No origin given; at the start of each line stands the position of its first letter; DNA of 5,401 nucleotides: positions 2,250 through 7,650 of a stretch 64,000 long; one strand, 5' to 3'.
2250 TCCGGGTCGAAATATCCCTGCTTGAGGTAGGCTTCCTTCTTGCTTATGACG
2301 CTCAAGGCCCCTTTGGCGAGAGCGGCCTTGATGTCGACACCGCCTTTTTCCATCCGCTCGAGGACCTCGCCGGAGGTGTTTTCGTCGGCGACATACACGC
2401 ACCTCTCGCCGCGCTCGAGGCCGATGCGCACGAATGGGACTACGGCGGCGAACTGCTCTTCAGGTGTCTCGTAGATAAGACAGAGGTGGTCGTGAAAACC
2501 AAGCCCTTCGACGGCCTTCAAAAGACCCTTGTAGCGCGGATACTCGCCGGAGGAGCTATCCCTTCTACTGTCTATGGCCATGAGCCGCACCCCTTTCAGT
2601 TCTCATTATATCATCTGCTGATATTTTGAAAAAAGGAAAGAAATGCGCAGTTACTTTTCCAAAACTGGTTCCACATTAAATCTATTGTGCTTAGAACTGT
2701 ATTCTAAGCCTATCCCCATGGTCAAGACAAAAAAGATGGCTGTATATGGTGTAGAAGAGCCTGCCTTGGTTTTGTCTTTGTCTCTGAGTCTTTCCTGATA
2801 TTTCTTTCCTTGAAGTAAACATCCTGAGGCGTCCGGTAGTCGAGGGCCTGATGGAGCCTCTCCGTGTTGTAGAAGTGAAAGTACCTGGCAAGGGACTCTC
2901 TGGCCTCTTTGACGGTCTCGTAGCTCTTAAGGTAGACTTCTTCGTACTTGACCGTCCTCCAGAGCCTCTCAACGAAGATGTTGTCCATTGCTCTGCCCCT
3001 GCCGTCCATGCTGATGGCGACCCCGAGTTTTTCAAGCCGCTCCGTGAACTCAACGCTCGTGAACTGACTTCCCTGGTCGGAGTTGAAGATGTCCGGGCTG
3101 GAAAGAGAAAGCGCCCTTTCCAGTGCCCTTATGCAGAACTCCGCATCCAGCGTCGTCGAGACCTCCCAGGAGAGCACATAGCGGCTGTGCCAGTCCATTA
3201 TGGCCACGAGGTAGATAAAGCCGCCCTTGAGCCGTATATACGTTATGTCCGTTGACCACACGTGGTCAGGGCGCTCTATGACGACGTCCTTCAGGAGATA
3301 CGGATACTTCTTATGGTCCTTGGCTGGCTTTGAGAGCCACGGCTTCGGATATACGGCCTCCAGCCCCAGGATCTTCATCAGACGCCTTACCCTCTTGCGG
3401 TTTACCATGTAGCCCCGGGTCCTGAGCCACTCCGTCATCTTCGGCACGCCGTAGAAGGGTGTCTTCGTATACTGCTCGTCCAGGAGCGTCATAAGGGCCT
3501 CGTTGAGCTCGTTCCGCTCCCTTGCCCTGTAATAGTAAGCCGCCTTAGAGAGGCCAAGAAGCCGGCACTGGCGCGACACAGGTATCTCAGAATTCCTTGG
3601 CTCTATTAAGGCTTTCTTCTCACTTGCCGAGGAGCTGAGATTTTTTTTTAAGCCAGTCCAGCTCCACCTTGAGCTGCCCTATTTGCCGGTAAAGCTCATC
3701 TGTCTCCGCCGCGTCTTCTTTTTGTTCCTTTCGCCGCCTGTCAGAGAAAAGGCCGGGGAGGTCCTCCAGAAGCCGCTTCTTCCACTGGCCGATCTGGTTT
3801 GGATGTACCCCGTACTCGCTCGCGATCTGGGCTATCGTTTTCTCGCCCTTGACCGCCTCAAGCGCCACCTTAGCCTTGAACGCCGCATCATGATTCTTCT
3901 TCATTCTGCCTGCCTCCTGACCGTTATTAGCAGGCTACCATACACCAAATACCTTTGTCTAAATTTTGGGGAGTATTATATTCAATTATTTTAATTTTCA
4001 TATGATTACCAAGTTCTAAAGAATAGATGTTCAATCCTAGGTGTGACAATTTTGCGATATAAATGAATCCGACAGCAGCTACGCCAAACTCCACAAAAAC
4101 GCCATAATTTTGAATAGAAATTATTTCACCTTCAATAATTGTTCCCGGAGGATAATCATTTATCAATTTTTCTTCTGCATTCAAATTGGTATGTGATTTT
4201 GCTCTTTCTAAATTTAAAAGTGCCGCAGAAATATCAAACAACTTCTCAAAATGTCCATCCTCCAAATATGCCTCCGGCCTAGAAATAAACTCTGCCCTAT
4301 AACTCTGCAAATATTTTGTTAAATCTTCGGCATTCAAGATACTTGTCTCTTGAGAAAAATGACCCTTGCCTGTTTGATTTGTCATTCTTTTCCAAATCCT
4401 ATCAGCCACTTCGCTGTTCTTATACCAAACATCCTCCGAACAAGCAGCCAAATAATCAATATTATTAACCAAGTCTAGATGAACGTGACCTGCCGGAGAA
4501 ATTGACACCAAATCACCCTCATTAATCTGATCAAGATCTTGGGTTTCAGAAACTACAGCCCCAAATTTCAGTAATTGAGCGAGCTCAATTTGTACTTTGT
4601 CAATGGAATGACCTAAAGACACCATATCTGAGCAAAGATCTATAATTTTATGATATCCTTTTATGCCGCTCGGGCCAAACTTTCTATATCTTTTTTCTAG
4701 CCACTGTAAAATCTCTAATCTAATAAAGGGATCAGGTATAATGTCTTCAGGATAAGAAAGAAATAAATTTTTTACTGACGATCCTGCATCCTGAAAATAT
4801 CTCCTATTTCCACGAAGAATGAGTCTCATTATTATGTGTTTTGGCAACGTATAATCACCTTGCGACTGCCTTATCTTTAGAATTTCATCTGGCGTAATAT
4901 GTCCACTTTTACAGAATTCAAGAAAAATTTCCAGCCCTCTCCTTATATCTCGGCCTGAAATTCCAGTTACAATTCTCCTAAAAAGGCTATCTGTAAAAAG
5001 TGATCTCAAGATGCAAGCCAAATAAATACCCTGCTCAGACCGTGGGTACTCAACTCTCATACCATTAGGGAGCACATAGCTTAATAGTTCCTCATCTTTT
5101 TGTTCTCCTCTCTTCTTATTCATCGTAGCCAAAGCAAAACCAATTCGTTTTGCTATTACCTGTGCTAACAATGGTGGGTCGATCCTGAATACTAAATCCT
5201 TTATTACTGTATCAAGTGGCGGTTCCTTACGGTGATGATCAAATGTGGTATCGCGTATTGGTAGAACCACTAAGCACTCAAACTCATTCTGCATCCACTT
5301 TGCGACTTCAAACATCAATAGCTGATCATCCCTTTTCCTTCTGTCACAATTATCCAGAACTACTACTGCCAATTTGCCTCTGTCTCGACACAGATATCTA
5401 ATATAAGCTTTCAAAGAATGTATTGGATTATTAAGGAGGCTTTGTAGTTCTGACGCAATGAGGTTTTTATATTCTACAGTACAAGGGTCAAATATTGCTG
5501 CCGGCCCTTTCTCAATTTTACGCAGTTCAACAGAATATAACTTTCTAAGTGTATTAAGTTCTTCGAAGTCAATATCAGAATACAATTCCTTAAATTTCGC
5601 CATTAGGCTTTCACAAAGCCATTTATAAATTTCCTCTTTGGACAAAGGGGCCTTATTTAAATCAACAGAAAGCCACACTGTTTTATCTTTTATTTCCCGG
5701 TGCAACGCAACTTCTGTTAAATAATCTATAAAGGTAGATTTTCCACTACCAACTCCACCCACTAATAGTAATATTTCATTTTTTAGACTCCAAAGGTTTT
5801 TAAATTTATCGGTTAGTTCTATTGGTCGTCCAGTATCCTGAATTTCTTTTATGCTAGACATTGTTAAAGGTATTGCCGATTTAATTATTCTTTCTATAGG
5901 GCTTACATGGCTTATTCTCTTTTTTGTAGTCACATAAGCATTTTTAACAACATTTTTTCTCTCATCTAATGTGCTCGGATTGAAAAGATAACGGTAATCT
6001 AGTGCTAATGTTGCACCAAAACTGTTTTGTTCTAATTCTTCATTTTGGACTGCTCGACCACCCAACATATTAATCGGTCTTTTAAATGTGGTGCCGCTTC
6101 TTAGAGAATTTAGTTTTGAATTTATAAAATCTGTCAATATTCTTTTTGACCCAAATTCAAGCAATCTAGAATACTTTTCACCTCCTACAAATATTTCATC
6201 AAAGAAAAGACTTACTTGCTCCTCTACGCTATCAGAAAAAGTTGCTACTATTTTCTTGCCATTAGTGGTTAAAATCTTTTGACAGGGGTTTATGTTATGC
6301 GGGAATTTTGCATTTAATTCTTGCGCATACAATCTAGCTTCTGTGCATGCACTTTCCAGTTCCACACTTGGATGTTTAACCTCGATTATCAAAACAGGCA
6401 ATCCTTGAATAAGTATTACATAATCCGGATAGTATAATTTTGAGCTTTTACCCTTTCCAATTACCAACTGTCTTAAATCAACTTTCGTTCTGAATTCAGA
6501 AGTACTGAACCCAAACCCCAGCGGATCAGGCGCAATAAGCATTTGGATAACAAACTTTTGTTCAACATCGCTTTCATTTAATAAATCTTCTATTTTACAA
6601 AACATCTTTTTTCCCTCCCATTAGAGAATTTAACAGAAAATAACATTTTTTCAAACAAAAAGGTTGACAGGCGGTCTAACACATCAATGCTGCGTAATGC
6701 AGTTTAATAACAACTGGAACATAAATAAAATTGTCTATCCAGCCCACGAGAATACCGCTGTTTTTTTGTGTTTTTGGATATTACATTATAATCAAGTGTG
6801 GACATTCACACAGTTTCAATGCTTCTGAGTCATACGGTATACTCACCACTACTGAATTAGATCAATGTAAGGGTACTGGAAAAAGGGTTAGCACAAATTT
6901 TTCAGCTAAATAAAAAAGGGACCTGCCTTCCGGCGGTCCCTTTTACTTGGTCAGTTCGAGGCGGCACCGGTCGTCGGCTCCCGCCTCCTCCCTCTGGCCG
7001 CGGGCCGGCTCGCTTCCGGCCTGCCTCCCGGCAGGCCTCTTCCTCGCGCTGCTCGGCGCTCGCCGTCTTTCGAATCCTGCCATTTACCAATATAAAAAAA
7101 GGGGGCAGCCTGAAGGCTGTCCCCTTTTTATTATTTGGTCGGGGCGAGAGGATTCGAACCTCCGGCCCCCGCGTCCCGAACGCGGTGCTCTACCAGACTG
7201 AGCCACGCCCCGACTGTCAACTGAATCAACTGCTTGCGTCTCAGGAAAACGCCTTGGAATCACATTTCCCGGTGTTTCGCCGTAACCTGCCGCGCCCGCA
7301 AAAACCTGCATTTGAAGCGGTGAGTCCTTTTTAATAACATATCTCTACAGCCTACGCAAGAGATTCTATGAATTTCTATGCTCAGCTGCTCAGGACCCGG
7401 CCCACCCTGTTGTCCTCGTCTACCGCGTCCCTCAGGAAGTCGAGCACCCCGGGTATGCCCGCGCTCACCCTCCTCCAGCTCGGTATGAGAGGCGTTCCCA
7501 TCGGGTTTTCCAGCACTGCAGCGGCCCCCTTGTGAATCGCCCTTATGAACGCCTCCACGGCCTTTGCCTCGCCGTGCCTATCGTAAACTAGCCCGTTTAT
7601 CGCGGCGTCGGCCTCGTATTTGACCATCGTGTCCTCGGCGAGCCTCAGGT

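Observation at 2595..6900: AT-rich genomic island next to the tRNA-Pro 3' end, in a genome that is otherwise about 60% GC or higher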

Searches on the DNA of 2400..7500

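Call 25: search_rna_families(source=window, start=2400, end=7500, threshold=evalue, max_evalue=1)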
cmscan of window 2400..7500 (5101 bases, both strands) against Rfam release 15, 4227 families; matches with E-value up to 1: 2.
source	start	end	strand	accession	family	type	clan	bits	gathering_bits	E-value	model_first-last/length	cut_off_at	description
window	7139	7212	-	RF00005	tRNA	Gene; tRNA;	CL00001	65.8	29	3.5e-13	1-71/71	no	tRNA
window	6873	6947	+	RF02377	SurA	Gene; sRNA;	-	17.8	100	0.13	1-279/279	no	SurA sRNA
